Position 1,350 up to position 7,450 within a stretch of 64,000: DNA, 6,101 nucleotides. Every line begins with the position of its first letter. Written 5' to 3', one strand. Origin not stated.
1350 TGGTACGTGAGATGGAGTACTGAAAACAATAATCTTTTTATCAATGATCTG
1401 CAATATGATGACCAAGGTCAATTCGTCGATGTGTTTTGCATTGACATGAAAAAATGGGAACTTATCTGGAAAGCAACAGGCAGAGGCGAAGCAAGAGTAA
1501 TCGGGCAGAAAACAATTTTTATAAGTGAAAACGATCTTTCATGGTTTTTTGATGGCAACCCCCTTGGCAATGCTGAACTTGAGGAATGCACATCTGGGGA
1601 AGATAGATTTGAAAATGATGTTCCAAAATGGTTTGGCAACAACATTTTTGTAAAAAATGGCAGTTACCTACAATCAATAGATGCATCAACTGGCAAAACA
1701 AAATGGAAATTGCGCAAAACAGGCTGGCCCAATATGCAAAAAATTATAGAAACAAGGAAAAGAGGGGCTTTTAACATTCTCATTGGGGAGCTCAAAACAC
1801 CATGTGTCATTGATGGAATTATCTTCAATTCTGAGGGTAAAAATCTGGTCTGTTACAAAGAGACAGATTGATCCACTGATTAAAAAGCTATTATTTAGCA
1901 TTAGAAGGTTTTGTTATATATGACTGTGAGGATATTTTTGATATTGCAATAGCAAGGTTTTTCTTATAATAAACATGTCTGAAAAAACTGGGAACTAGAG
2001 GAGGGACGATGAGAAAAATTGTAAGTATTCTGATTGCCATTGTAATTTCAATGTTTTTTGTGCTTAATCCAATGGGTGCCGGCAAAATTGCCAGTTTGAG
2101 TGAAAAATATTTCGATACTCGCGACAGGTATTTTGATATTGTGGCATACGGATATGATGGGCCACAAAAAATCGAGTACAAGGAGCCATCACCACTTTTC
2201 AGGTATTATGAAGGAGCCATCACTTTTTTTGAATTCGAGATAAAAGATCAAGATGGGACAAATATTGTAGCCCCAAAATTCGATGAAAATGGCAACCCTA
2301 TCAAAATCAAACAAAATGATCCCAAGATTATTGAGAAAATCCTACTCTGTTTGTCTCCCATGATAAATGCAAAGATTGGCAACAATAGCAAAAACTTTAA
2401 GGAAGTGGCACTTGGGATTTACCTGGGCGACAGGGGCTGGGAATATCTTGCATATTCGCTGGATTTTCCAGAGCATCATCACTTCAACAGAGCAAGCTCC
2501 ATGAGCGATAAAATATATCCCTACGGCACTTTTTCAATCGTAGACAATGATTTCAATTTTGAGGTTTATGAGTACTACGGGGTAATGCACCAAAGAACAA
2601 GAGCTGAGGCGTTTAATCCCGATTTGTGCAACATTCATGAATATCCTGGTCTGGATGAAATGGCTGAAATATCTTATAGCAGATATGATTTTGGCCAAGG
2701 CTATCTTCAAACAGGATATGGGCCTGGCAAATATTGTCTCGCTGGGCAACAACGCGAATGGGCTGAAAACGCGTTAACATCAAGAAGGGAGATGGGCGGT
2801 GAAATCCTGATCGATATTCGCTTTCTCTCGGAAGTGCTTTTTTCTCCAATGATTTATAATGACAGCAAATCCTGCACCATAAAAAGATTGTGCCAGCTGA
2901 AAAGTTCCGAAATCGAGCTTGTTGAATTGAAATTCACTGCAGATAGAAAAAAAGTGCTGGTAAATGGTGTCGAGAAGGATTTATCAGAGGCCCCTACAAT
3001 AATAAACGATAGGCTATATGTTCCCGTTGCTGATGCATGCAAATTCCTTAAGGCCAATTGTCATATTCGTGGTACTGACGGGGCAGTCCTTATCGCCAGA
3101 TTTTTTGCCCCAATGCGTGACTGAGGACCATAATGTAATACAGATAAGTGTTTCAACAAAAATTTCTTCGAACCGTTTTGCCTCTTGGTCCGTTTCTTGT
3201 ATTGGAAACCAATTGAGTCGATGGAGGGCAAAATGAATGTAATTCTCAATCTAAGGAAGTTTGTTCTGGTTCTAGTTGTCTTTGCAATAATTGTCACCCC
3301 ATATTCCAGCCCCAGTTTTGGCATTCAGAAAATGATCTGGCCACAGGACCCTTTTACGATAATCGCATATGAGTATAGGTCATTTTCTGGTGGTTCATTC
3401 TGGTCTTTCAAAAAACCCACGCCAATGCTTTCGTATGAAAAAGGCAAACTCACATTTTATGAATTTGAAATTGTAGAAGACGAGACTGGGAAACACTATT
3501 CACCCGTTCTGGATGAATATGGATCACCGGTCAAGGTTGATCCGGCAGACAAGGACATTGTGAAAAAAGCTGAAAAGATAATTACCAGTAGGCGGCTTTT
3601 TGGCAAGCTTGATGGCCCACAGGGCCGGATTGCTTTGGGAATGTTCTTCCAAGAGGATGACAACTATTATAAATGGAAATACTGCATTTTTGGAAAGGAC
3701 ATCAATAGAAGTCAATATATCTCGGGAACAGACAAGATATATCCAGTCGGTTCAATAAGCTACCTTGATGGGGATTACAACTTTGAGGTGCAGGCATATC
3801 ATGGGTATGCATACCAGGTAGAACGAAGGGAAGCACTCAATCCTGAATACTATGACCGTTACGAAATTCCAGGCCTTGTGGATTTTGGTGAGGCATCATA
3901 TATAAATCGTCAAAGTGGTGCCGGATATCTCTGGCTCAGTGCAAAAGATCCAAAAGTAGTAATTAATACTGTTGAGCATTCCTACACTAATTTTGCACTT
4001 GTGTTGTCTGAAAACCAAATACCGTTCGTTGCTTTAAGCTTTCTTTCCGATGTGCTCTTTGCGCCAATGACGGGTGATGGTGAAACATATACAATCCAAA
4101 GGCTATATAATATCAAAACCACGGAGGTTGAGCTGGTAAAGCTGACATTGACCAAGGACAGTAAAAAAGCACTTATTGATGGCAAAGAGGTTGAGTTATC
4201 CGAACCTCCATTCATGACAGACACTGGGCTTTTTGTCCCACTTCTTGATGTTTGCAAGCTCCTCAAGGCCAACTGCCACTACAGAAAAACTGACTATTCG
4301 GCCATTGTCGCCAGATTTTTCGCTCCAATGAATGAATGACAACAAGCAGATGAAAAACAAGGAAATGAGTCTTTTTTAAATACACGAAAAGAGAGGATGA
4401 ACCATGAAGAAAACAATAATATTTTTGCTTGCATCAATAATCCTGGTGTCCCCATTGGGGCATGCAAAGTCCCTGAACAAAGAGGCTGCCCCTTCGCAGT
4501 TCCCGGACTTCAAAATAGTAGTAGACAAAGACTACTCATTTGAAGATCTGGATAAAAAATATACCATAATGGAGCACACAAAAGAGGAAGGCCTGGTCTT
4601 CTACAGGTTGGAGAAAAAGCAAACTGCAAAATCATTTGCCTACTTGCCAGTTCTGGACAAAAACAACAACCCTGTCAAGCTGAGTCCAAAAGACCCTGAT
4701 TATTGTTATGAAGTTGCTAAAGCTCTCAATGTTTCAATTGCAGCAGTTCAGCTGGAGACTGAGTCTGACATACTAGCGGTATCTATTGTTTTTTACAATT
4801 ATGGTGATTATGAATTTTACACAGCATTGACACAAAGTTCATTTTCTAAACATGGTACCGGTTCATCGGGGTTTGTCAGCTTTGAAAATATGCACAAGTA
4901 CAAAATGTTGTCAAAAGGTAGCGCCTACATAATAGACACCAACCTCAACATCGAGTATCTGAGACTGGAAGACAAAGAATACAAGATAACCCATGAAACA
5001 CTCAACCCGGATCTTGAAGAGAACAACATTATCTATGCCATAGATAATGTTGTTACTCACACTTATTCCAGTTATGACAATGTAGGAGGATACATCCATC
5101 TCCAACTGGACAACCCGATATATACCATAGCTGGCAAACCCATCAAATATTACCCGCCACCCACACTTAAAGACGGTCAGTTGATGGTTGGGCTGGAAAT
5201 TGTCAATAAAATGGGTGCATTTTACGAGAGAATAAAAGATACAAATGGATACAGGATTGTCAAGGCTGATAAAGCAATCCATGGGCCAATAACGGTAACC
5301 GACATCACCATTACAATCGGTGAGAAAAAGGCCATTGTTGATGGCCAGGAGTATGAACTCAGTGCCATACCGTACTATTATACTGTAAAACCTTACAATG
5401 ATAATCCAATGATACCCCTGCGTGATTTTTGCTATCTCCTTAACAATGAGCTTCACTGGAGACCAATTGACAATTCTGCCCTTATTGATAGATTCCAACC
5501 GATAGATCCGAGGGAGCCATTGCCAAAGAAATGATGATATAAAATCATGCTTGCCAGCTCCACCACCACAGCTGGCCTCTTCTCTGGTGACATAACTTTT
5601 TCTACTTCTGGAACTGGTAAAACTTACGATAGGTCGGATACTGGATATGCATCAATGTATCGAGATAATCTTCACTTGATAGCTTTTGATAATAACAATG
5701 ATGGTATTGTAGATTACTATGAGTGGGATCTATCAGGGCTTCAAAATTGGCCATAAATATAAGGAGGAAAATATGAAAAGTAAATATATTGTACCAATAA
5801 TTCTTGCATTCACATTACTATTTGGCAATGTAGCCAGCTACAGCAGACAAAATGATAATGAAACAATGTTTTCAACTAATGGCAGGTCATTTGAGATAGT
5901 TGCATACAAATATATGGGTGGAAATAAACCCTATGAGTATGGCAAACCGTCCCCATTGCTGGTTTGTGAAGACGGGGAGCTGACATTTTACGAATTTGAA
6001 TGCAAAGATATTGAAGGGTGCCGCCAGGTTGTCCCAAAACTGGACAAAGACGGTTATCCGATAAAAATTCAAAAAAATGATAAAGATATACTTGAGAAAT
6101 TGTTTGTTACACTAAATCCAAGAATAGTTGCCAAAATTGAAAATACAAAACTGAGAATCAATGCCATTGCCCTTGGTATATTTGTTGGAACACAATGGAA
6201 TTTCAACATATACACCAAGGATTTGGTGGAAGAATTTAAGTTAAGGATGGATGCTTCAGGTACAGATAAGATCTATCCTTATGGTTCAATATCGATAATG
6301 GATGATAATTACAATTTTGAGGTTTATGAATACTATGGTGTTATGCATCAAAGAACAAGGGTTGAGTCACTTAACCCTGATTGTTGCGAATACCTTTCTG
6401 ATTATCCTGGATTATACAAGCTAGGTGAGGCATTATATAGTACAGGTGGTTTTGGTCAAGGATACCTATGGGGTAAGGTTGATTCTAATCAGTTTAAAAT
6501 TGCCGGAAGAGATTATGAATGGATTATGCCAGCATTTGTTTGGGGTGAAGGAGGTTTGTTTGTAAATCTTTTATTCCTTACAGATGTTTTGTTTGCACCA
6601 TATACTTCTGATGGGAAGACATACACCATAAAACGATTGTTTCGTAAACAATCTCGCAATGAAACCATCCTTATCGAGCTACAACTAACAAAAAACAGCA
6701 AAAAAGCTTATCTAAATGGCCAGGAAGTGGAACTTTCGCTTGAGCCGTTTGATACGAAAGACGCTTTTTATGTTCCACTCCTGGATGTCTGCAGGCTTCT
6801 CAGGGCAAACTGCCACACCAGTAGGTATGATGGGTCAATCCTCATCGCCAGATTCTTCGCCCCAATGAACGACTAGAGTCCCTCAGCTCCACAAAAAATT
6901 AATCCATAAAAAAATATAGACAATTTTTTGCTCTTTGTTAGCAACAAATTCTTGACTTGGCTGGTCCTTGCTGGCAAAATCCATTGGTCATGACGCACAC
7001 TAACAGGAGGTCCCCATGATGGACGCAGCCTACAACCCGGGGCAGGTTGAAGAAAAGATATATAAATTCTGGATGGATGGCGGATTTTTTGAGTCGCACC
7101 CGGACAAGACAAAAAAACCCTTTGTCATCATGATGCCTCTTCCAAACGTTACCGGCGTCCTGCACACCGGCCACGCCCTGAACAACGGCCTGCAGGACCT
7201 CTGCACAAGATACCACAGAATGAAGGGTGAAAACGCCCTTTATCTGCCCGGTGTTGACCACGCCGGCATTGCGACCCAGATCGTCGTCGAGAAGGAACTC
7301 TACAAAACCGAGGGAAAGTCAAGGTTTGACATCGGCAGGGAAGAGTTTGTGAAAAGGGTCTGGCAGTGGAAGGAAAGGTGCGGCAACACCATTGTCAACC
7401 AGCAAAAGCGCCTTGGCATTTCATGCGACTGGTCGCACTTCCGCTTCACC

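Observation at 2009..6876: Four tandem paralogs of a secreted protein family whose C-terminus is a divergent copper-amine-oxidase-N-terminal (stalk) domain with a conserved CK-LKANCH Cys pair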

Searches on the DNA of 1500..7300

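Call 89: search_rna_families(source=window, start=1500, end=7300, threshold=evalue, max_evalue=1)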
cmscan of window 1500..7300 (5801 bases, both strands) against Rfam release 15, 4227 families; matches with E-value up to 1: 0.
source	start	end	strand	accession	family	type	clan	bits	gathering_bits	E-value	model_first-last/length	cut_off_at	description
